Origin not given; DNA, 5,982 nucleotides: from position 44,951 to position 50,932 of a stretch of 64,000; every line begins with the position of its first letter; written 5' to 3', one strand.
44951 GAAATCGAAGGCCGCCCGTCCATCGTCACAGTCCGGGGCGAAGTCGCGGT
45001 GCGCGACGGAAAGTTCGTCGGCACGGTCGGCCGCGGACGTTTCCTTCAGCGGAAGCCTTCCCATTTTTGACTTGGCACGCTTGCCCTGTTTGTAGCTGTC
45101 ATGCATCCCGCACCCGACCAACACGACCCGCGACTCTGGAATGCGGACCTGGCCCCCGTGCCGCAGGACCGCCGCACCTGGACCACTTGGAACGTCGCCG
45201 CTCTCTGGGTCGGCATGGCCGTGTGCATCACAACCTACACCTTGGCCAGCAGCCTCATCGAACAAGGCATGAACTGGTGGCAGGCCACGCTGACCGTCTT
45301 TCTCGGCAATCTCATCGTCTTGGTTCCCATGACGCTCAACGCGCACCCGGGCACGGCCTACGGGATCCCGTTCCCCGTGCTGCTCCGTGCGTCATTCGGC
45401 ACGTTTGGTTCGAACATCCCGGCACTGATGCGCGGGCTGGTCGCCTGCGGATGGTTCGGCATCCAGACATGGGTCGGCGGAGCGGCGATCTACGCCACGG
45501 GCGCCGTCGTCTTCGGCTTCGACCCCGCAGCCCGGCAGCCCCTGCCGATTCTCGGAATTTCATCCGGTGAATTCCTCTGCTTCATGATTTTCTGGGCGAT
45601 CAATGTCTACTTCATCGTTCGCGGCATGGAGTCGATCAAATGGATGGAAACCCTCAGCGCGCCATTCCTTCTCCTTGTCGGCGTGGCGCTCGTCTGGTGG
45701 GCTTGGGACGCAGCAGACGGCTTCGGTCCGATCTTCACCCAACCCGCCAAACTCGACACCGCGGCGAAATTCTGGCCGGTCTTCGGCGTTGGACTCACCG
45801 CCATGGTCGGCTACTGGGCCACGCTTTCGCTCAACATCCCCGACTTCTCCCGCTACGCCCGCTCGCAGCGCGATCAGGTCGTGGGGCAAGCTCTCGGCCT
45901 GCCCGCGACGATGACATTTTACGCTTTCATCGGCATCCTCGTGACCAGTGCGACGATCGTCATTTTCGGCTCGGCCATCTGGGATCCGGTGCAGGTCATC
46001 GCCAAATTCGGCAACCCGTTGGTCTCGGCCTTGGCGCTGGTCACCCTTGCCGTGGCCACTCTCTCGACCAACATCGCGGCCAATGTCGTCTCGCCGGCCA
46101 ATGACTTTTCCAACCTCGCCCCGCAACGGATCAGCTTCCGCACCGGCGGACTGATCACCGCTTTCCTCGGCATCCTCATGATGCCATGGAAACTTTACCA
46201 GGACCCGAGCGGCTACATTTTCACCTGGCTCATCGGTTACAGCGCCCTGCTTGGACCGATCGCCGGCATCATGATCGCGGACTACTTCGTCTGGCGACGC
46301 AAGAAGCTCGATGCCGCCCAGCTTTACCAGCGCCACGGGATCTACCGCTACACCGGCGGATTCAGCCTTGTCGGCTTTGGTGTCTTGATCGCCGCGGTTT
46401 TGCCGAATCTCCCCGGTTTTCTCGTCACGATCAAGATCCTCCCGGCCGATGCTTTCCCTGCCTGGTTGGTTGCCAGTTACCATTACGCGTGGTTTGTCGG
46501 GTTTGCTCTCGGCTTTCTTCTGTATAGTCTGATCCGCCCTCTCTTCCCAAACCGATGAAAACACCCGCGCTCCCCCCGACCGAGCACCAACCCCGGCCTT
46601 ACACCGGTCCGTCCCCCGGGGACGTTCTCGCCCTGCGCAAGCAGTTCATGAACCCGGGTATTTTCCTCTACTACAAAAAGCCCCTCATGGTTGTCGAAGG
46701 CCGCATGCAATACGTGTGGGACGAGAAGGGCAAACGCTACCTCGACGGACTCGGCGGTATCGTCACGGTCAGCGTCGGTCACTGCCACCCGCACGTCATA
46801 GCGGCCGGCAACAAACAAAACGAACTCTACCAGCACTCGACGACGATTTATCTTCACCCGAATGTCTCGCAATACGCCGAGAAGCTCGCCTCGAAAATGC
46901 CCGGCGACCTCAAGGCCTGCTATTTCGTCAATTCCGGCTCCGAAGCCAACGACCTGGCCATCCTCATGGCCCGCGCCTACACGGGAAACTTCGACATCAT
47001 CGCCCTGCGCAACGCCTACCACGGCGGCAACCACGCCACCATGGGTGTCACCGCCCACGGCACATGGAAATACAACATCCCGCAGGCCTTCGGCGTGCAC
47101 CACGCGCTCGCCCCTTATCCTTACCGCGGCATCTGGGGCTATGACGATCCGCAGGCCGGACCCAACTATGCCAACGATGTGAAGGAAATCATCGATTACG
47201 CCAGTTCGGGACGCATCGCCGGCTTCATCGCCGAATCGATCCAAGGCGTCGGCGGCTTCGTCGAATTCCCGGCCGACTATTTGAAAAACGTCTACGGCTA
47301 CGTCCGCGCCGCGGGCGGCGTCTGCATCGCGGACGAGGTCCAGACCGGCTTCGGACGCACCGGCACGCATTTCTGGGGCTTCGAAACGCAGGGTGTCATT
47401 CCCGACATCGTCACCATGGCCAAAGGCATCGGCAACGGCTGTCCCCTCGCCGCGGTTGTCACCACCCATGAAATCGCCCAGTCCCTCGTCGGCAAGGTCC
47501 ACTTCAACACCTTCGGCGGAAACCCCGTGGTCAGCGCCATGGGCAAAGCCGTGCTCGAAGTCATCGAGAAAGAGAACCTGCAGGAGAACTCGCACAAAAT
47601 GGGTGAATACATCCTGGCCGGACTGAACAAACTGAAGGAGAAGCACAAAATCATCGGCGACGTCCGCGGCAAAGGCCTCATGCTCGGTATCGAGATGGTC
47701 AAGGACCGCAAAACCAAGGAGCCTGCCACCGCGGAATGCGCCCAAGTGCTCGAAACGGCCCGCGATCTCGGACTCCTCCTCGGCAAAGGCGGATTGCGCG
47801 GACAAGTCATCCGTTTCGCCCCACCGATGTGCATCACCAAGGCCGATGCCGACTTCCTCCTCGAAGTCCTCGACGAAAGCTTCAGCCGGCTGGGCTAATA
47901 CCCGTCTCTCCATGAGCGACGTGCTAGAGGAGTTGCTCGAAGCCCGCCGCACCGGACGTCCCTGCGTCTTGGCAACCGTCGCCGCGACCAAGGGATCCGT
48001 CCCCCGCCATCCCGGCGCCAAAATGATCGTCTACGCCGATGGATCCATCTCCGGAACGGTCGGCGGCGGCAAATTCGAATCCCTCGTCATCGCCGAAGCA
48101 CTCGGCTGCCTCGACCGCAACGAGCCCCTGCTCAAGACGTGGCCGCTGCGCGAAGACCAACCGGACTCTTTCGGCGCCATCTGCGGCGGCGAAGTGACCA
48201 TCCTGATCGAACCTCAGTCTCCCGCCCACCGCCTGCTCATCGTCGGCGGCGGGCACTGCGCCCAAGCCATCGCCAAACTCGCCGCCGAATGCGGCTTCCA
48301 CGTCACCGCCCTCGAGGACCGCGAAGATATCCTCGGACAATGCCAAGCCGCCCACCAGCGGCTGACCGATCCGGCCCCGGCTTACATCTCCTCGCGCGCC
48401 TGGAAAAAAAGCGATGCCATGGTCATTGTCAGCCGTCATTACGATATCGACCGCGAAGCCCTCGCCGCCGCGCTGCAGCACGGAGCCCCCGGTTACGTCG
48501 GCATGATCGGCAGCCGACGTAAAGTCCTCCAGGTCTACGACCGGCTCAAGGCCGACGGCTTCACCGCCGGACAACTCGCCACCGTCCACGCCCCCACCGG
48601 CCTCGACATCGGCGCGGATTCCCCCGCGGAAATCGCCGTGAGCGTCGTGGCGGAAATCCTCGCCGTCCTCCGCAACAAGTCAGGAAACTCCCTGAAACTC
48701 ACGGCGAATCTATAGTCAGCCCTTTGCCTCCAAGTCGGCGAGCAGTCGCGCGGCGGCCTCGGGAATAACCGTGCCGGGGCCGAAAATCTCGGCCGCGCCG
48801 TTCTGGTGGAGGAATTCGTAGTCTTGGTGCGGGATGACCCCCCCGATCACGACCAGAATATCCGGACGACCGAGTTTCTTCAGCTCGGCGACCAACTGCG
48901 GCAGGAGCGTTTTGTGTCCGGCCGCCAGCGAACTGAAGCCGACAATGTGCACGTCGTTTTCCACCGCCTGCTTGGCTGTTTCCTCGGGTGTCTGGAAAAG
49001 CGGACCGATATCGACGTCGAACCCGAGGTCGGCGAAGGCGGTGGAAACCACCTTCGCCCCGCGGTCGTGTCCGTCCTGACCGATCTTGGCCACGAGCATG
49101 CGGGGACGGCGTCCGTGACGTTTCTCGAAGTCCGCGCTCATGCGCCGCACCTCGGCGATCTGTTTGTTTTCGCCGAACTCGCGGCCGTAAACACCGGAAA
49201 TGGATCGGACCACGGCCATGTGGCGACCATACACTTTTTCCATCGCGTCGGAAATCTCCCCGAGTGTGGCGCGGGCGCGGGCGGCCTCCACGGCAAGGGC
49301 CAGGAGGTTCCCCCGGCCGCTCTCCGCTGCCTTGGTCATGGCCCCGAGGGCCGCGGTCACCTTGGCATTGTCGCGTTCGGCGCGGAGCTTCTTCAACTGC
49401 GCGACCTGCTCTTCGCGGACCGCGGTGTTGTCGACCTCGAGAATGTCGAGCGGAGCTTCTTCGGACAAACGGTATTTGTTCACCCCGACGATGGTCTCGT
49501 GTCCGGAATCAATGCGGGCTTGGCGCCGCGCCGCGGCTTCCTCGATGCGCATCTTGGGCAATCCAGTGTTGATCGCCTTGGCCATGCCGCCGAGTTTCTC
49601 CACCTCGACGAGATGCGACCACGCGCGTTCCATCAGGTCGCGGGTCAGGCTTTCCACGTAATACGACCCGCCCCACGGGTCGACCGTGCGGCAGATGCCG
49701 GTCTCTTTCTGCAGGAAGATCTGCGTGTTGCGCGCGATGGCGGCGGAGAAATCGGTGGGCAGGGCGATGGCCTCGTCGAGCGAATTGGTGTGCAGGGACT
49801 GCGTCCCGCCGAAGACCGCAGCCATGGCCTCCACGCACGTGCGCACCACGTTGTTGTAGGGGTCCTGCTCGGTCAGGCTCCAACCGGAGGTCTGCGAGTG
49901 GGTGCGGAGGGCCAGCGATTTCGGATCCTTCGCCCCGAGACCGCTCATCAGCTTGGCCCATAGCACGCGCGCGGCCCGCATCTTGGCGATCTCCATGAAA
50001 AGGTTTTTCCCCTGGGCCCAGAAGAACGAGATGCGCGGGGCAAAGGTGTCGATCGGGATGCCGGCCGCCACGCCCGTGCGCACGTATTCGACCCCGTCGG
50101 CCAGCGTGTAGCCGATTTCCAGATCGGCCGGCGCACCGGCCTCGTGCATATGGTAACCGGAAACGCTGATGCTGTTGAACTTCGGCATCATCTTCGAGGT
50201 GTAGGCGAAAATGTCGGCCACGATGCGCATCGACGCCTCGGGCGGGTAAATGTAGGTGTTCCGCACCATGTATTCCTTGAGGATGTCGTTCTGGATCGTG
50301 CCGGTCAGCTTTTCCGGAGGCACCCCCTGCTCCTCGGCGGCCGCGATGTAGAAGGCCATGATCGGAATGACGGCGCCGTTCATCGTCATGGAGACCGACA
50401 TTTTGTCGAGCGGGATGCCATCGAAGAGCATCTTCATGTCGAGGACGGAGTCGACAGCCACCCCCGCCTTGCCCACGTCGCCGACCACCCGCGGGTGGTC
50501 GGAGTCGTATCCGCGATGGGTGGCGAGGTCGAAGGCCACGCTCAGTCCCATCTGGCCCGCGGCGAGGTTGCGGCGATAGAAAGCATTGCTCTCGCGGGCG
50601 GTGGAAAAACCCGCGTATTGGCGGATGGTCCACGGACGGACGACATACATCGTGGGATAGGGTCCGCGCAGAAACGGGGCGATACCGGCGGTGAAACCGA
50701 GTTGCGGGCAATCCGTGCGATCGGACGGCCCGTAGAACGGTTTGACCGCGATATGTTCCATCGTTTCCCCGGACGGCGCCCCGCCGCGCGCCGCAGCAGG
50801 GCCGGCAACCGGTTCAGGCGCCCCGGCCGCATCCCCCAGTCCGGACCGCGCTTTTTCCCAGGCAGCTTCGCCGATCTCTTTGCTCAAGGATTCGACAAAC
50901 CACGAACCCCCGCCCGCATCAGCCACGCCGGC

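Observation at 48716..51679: Single-chain methylmalonyl-CoA mutase: shrunken MutA-like module fused to MutB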

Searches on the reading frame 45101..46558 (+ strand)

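Call 14: search_protein_families(library=pfam, proteins=[window:45101-46558:+], max_evalue=0.001)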
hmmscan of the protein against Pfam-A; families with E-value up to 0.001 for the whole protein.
window:45101-46558:+ (485 aa): 1 family
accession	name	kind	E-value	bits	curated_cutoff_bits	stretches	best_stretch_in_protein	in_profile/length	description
PF02133.21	Transp_cyt_pur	-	2.2e-124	416.1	23.5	1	19-467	1-440/440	Permease for cytosine/purines, uracil, thiamine, allantoin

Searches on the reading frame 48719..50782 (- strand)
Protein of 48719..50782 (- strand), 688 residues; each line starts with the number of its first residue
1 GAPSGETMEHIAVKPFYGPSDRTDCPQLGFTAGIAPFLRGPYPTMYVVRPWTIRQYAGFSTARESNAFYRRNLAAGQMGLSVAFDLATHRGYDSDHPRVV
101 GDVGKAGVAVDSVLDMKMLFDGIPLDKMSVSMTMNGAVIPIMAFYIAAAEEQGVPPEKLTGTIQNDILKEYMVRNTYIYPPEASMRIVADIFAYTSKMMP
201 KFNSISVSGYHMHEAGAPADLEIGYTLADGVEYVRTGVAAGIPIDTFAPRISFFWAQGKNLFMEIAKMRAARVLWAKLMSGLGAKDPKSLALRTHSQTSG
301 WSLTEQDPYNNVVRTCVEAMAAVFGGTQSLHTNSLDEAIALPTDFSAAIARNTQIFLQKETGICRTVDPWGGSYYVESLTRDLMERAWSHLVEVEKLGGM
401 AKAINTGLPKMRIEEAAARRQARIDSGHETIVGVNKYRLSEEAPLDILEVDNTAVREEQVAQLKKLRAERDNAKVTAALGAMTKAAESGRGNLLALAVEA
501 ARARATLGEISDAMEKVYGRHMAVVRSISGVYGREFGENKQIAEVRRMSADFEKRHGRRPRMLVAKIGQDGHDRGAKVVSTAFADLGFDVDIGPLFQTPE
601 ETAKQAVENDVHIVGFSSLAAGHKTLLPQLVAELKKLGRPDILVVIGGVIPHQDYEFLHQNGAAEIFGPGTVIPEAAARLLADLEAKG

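Call 61: search_solved_structures(query=window:48719-50782:-, max_evalue=1e-150, show_alignments=2)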
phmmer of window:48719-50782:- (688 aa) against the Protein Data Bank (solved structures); distinct sequences matched with E-value up to 1e-150: 6.
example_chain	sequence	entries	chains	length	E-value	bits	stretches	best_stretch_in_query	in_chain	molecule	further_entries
1req_A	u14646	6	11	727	0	1042.4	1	5-686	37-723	METHYLMALONYL-COA MUTASE | PROTEIN (METHYLMALONYL-COA MUTASE)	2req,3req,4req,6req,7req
5req_A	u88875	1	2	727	0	1040.6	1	5-686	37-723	PROTEIN (METHYLMALONYL-COA MUTASE ALPHA-SUBUNIT)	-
1e1c_A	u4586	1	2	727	0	1037.7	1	5-686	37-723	METHYLMALONYL-COA MUTASE ALPHA CHAIN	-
8gju_J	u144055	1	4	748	0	1021.6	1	7-685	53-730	Methylmalonyl-CoA mutase, mitochondrial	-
2xij_A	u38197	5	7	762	0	1021.5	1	7-685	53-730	METHYLMALONYL-COA MUTASE, MITOCHONDRIAL | Methylmalonyl-CoA mutase, mitochondrial precursor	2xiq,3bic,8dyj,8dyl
6oxc_A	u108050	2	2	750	3e-297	990.7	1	7-683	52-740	Methylmalonyl-CoA mutase large subunit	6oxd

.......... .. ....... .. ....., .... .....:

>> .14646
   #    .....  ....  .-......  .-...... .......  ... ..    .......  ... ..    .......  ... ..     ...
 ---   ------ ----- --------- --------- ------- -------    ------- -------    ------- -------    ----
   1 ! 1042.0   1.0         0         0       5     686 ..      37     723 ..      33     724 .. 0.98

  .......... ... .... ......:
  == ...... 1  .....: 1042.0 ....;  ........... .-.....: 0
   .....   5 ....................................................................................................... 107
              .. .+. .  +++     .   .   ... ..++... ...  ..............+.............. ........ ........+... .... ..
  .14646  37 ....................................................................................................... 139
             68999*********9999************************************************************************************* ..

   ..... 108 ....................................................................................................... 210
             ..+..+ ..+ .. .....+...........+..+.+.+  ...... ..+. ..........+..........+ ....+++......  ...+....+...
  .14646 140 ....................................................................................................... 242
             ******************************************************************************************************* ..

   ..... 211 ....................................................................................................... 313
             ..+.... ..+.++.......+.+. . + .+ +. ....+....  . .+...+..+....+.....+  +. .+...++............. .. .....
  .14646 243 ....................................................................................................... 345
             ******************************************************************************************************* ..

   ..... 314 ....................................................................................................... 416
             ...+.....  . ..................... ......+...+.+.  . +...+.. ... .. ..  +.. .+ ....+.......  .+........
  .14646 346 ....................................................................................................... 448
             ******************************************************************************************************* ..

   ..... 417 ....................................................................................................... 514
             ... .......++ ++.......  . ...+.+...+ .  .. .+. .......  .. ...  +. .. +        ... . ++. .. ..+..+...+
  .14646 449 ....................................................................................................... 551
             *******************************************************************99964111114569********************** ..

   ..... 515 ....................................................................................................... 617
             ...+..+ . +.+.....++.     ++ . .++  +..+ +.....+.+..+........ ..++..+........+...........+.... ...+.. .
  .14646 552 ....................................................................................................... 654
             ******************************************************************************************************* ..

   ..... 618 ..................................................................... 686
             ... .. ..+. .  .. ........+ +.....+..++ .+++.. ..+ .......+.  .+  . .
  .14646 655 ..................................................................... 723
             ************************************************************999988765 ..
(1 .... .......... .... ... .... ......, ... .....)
